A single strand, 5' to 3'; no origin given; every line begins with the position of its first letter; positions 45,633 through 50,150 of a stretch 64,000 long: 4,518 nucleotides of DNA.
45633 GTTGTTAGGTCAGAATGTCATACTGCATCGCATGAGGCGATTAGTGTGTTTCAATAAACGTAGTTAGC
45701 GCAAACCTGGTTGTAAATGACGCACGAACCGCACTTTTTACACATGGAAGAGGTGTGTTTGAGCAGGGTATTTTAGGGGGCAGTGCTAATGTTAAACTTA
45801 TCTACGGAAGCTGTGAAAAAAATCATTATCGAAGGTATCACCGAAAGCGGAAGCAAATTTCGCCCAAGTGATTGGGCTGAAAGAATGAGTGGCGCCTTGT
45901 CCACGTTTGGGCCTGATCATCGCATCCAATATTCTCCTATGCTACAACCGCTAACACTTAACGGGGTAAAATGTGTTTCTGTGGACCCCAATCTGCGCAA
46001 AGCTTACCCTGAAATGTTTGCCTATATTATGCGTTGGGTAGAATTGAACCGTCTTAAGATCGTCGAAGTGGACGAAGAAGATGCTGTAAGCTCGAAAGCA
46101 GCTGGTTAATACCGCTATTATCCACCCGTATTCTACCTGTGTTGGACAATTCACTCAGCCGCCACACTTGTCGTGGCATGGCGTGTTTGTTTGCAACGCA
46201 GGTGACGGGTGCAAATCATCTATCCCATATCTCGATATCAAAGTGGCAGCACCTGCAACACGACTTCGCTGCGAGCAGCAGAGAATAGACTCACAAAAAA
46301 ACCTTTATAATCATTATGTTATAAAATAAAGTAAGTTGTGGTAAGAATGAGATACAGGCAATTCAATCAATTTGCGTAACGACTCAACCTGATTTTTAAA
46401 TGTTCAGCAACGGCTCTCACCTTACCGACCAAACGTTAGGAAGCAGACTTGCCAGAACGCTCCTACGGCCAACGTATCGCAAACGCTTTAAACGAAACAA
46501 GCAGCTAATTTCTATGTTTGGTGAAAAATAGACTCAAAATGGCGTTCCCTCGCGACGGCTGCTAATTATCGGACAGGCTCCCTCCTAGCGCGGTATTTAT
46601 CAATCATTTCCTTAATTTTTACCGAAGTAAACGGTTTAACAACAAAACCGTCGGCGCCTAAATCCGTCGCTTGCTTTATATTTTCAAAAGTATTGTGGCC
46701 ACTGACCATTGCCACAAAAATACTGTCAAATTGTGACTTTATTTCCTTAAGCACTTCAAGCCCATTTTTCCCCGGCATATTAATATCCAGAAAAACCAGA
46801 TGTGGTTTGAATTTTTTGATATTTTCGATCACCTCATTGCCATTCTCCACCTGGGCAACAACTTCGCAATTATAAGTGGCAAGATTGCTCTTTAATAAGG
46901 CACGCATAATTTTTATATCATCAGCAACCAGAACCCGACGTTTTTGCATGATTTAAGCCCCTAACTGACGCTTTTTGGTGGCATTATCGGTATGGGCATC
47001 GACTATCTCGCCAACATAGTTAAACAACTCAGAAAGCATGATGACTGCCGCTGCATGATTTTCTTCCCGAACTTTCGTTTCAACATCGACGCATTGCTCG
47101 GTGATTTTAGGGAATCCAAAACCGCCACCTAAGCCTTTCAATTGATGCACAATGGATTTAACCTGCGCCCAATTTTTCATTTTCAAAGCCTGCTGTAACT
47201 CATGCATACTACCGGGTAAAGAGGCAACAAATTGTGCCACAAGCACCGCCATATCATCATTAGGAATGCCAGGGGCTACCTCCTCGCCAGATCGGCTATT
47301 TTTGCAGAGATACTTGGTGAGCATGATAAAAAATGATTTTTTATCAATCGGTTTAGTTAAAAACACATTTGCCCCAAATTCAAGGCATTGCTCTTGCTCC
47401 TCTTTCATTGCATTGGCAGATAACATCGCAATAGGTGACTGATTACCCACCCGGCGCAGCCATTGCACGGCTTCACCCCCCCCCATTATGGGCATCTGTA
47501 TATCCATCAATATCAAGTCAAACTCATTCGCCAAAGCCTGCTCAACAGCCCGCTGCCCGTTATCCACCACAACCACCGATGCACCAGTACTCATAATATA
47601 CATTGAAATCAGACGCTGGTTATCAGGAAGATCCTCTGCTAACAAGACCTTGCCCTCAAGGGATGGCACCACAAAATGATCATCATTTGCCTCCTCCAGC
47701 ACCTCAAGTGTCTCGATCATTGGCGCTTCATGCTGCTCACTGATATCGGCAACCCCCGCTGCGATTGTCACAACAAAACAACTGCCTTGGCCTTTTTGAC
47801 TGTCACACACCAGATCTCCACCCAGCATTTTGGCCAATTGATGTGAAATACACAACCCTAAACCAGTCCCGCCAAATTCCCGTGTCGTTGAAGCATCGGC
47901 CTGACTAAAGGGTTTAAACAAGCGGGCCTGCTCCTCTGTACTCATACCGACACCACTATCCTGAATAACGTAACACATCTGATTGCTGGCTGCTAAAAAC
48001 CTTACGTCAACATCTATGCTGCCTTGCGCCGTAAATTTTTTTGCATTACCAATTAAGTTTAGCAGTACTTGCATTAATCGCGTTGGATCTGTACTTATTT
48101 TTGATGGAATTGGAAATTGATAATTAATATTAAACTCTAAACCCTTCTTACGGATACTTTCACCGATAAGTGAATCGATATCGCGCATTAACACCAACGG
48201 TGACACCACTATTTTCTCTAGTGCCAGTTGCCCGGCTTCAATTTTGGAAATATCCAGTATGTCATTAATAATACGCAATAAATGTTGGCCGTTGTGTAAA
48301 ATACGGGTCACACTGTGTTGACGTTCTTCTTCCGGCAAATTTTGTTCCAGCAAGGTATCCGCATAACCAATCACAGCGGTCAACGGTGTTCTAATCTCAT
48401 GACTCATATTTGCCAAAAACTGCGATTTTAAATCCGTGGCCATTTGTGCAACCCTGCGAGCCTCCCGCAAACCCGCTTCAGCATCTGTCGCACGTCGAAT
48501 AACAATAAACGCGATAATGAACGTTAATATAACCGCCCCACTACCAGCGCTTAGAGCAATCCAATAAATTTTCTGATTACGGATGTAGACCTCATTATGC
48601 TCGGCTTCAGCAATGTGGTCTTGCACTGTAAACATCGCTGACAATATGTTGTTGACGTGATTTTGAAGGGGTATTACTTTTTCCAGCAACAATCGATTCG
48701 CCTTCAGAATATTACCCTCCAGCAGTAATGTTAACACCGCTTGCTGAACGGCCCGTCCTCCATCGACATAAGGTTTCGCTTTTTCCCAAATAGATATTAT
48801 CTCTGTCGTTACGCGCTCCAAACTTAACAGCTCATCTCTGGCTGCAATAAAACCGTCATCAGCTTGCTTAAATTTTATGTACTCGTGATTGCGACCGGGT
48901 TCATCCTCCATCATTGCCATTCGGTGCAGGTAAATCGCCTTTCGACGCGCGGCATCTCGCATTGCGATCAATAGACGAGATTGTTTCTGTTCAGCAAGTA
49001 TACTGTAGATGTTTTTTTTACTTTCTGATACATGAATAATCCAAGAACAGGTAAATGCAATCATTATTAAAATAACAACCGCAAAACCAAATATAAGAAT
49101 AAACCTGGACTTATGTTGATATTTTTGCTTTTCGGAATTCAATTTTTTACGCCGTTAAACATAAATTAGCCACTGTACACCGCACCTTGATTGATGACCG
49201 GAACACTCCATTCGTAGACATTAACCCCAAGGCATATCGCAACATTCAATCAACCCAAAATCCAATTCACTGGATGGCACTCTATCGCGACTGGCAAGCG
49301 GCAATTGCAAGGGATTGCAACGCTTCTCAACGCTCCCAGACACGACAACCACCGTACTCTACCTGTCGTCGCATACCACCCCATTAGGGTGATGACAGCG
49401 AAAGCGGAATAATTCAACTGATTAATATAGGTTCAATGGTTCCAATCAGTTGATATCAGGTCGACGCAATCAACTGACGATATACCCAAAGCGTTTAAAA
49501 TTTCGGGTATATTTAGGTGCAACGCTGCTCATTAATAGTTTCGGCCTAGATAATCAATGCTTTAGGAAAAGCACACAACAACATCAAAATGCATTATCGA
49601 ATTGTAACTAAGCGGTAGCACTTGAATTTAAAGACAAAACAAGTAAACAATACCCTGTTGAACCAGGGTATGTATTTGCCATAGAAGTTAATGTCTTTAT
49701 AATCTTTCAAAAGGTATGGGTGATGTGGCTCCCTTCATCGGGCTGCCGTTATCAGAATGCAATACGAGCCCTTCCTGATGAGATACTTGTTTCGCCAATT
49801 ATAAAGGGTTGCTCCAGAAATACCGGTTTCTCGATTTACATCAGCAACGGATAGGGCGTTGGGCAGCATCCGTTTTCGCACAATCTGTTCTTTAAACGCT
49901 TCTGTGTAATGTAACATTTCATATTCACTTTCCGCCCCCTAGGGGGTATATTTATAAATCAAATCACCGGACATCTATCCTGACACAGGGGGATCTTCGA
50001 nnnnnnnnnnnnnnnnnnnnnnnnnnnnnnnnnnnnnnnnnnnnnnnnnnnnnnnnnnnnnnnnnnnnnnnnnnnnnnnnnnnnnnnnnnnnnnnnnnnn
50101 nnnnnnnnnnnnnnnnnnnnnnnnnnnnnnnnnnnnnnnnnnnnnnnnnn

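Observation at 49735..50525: Integron integrase (IntI) remnant truncated by an IS3 fragment: relic of a chromosomal integron next to a two-component system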

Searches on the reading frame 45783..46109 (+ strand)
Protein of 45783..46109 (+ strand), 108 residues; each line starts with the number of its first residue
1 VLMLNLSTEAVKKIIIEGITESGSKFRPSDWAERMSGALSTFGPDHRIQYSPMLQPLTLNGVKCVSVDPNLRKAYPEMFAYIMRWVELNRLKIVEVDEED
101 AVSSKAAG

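Call 5: search_protein_families(library=pfam, proteins=[window:45783-46109:+], max_evalue=0.01)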
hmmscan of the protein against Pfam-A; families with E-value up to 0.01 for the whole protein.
window:45783-46109:+ (108 aa): 1 family
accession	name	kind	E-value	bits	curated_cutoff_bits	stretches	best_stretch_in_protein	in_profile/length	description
PF12112.13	DUF3579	-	2.3e-31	108.5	25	1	11-95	2-89/90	Protein of unknown function (DUF3579)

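Call 6: search_protein_families(library=ncbifam, proteins=[window:45783-46109:+], max_evalue=0.01)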
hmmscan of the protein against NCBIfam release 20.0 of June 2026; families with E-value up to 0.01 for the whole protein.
window:45783-46109:+ (108 aa): 0 families

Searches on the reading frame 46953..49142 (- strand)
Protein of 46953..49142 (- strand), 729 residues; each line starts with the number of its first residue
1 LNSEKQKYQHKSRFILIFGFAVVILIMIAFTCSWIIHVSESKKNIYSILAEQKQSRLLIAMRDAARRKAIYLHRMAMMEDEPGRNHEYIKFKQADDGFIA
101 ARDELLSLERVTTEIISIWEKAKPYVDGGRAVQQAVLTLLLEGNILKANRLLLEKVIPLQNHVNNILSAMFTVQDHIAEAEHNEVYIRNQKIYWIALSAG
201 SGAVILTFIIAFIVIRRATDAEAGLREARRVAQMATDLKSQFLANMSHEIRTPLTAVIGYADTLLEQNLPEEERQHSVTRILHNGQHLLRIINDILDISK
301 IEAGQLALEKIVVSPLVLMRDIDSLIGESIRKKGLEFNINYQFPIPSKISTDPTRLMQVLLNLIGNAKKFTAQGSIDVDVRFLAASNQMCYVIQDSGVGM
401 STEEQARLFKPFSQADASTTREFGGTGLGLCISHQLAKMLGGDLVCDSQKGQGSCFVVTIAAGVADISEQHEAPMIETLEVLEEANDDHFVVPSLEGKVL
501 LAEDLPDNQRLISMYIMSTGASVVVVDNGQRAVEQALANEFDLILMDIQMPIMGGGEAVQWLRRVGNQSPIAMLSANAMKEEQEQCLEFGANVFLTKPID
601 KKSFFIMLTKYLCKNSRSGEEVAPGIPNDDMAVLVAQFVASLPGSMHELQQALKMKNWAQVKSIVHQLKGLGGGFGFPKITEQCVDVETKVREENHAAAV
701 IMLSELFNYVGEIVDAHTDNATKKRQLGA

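Call 5: search_protein_families(library=pfam, proteins=[window:46953-49142:-], max_evalue=0.01)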
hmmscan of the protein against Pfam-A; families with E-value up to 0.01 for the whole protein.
window:46953-49142:- (729 aa): 6 families
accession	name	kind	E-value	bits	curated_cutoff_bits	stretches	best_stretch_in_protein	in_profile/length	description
PF02518.31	HATPase_c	-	8.2e-25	87.8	26.4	1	351-460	1-107/111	Histidine kinase-, DNA gyrase B-, and HSP90-like ATPase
PF00072.30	Response_reg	-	3.6e-23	82.3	30.2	1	499-604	1-106/111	Response regulator receiver domain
PF00512.31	HisKA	-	4.1e-22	78.4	26.9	1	239-304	2-66/66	His Kinase A (phospho-acceptor) domain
PF01627.28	Hpt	-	1.1e-10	42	24.6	1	634-703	2-71/84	Hpt domain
PF12729.13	4HB_MCP_1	-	0.00017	21.6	27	1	12-184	6-176/181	Four helix bundle sensory module for signal transduction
PF13589.12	HATPase_c_3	-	0.0076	16.7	25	0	357-432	4-79/137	Histidine kinase-, DNA gyrase B-, and HSP90-like ATPase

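Call 9: find_encoding_contigs(protein=window:46953-49142:-, flank=10000, max_places=6)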
Protein window:46953-49142:- (729 aa): no gene with exactly this product is on record in the collection.

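Call 16: find_homologous_proteins(query=window:46953-49142:-, max_evalue=1e-30)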
Query window:46953-49142:- (729 aa): 7969 proteins with E <= 1e-30 among 8000 candidates; the best 120 are listed.
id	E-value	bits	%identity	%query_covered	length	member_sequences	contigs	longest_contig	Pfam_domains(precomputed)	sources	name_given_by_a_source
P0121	0.0e+0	1553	100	96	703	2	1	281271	PF02518.32,PF00512.32,PF00072.31,PF01627.29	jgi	-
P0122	0.0e+0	1046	69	95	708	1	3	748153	PF02518.32,PF00512.32,PF00072.31,PF01627.29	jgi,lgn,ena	-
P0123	2.3e-262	890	58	99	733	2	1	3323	PF02518.32,PF00512.32,PF00072.31,PF01627.29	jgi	-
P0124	3.2e-260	883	58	99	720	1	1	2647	PF02518.32,PF00512.32,PF00072.31,PF01627.29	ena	-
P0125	7.1e-260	882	57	99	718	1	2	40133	PF02518.32,PF00512.32,PF00072.31,PF01627.29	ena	-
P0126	1.0e-259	882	58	99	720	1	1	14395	PF02518.32,PF00512.32,PF00072.31,PF01627.29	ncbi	ncbi:response regulator [Kaarinaea lacus]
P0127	6.0e-259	879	58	99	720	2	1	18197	PF02518.32,PF00512.32,PF00072.31,PF01627.29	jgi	jgi:signal transduction histidine kinase/DNA-binding response OmpR family regulator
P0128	2.6e-258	877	57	99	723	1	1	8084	PF02518.32,PF00512.32,PF00072.31,PF01627.29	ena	-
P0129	1.2e-256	871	57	99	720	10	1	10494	PF02518.32,PF00512.32,PF00072.31,PF01627.29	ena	-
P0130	1.7e-256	871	58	99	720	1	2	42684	PF02518.32,PF00512.32,PF00072.31,PF01627.29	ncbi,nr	ncbi:MAG: response regulator [Gammaproteobacteria bacterium]|nr:response regulator [Gammaproteobacte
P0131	2.6e-255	867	58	99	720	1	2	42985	PF02518.32,PF00512.32,PF00072.31,PF01627.29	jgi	-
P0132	5.1e-255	866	56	99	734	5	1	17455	PF02518.32,PF00512.32,PF00072.31,PF01627.29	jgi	jgi:signal transduction histidine kinase/FixJ family two-component response regulator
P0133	4.9e-254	863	56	99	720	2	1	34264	PF02518.32,PF00512.32,PF00072.31,PF01627.29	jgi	jgi:signal transduction histidine kinase/DNA-binding response OmpR family regulator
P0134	1.7e-253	861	57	97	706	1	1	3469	PF02518.32,PF00512.32,PF00072.31,PF01627.29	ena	-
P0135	1.8e-253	861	55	99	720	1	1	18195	PF02518.32,PF00512.32,PF00072.31,PF01627.29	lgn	-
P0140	1.9e-250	851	56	98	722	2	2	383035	PF02518.32,PF00512.32,PF00072.31,PF01627.29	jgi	-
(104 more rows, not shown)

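Call 17: find_encoding_contigs(protein=P0121, flank=10000, max_places=4)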
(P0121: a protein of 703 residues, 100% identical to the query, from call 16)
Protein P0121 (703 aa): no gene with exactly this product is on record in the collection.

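Call 18: find_encoding_contigs(protein=P0122, flank=10000, max_places=4)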
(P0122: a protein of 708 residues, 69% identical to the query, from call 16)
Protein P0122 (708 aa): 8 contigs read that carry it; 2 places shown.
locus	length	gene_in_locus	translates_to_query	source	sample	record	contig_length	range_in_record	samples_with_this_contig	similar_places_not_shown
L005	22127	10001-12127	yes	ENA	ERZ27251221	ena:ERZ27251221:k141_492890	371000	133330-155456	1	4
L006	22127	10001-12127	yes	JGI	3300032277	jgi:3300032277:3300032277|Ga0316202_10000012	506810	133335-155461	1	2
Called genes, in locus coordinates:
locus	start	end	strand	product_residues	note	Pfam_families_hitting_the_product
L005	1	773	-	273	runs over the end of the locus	PF13512:TPR_18, PF13174:TPR_6 (faint), PF13432:TPR_16 (faint), PF13525:YfiO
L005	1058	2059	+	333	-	PF01479:S4, PF00849:PseudoU_synth_2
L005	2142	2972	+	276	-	PF02578:Cu-oxidase_4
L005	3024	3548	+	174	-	PF01842:ACT (faint), PF13291:ACT_4 (faint), PF13740:ACT_6, PF13840:ACT_7 (faint)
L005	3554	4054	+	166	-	PF01327:Pep_deformylase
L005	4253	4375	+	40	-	-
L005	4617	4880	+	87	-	-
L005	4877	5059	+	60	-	-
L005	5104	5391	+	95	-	-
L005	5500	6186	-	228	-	PF25182:NonGDSL, PF00657:Lipase_GDSL, PF13472:Lipase_GDSL_2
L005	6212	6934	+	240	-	PF00005:ABC_tran, PF02463:SMC_N (faint), PF13304:AAA_21 (faint)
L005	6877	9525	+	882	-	PF02687:FtsX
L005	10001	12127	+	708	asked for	PF00512:HisKA, PF02518:HATPase_c, PF00072:Response_reg, PF01627:Hpt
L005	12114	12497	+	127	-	PF00072:Response_reg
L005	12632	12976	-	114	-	PF01187:MIF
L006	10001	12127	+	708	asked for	PF00512:HisKA, PF02518:HATPase_c, PF00072:Response_reg, PF01627:Hpt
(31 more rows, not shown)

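Call 23: find_encoding_contigs(protein=P0140, flank=8000, max_places=3)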
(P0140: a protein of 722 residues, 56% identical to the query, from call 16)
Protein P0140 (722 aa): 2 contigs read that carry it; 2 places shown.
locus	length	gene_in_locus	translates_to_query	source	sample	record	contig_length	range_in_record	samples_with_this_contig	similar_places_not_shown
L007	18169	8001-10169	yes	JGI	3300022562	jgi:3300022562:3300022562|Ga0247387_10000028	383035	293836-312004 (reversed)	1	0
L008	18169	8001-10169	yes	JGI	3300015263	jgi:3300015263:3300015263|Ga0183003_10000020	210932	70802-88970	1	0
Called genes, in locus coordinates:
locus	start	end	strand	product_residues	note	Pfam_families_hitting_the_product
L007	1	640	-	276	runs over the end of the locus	PF13512:TPR_18, PF13525:YfiO, PF13174:TPR_6 (faint), PF13428:TPR_14 (faint), PF13432:TPR_16 (weak)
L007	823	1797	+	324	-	PF01479:S4 (weak), PF00849:PseudoU_synth_2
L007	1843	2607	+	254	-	PF02578:Cu-oxidase_4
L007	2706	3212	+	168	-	PF01842:ACT (faint), PF13291:ACT_4 (faint), PF13740:ACT_6, PF13840:ACT_7 (faint)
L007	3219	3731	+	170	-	PF01327:Pep_deformylase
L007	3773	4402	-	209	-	PF25182:NonGDSL (weak), PF00657:Lipase_GDSL, PF13472:Lipase_GDSL_2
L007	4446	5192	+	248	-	PF00005:ABC_tran, PF02463:SMC_N (faint), PF13304:AAA_21 (faint)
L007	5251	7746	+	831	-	PF12704:MacB_PCD (weak), PF02687:FtsX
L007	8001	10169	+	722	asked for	PF00512:HisKA, PF02518:HATPase_c, PF00072:Response_reg, PF01627:Hpt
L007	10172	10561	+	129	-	PF00072:Response_reg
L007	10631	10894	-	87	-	-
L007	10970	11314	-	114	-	PF01187:MIF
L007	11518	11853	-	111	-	PF12112:DUF3579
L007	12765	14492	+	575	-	PF02776:TPP_enzyme_N, PF00205:TPP_enzyme_M, PF02775:TPP_enzyme_C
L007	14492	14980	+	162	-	PF01842:ACT, PF22629:ACT_AHAS_ss, PF13710:ACT_5, PF10369:ALS_ss_C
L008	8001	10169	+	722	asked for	PF00512:HisKA, PF02518:HATPase_c, PF00072:Response_reg, PF01627:Hpt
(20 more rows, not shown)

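Call 24: find_encoding_contigs(protein=P0130, flank=8000, max_places=3)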
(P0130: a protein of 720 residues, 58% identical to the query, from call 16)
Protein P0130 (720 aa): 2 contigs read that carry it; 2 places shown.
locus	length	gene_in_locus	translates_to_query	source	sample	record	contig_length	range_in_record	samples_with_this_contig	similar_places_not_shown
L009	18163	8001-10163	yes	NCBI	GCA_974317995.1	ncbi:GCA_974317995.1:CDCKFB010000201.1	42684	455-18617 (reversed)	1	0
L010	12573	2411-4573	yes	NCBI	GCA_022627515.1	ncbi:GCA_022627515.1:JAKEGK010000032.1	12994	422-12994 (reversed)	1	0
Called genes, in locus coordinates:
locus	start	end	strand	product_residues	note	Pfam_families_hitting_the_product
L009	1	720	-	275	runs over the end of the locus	PF13512:TPR_18, PF13525:YfiO, PF13174:TPR_6 (faint), PF13432:TPR_16 (weak), PF14559:TPR_19 (faint)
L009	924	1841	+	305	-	PF01479:S4, PF00849:PseudoU_synth_2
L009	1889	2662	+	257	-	PF02578:Cu-oxidase_4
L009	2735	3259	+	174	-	PF13291:ACT_4 (faint), PF13740:ACT_6, PF13840:ACT_7 (faint), PF01842:ACT (weak)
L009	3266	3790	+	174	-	PF01327:Pep_deformylase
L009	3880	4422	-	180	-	PF00657:Lipase_GDSL, PF13472:Lipase_GDSL_2, PF25182:NonGDSL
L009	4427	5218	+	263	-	PF00005:ABC_tran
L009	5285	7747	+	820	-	PF02687:FtsX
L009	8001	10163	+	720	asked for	PF00512:HisKA, PF02518:HATPase_c, PF00072:Response_reg, PF01627:Hpt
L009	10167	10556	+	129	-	PF00072:Response_reg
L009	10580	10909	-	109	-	-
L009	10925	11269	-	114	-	PF01187:MIF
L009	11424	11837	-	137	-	PF12112:DUF3579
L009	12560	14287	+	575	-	PF02776:TPP_enzyme_N, PF00205:TPP_enzyme_M, PF02775:TPP_enzyme_C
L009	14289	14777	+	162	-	PF01842:ACT, PF22629:ACT_AHAS_ss, PF13710:ACT_5, PF10369:ALS_ss_C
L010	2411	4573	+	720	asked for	PF00512:HisKA, PF02518:HATPase_c, PF00072:Response_reg, PF01627:Hpt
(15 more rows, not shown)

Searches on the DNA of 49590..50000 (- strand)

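Call 33: search_dna_similar(query=window:49590-50000:-, collection=plasmids, mode=distant, max_rows=10, max_evalue=0.001)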
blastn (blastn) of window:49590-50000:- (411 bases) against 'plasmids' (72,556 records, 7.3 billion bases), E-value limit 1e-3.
Records with a match: 2; places in all: 6; records where one place covers at least 80% of the query: 0.
Best place of each record, by identity: 80-90% 2.
By first word of the organism name: Massilia 1; Peptoclostridium 1.
By predicted mobility (MOB-suite, as given by PLSDB): non-mobilizable 2.
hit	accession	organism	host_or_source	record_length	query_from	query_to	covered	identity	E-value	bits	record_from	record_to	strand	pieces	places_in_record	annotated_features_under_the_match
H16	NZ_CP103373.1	Massilia sp. H6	Whole genome of bacteria,soil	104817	234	276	10%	86.0%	7e-4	52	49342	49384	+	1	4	IS3 family transposase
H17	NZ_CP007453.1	Peptoclostridium acidaminophilum DSM 3953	black mud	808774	232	273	10%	88.1%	2e-4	55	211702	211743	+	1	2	none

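Call 37: get_annotated_region(hit=H16, flank=2000)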
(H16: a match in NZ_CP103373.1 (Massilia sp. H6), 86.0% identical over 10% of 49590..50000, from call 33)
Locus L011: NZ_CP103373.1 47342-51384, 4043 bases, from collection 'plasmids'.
description: Massilia sp. H6 plasmid unnamed2, complete sequence
organism: Massilia sp. H6 (NCBI taxid 2970464)
taxonomy: Bacteria; Pseudomonadota; Betaproteobacteria; Burkholderiales; Oxalobacteraceae; Massilia; Massilia sp. H6
host: -; source: Whole genome of bacteria,soil; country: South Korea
typing (MOB-suite, as given by PLSDB): non-mobilizable
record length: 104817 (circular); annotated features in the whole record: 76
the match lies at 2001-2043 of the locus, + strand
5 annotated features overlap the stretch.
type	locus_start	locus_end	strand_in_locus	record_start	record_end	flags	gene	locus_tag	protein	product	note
CDS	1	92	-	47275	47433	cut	-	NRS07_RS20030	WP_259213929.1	hypothetical protein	-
CDS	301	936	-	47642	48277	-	-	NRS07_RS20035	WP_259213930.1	RES family NAD+ phosphorylase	-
CDS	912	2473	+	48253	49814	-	-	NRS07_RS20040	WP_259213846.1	IS3 family transposase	-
CDS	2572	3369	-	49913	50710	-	-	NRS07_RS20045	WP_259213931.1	hypothetical protein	-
CDS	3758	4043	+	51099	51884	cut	-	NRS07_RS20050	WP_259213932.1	restriction endonuclease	-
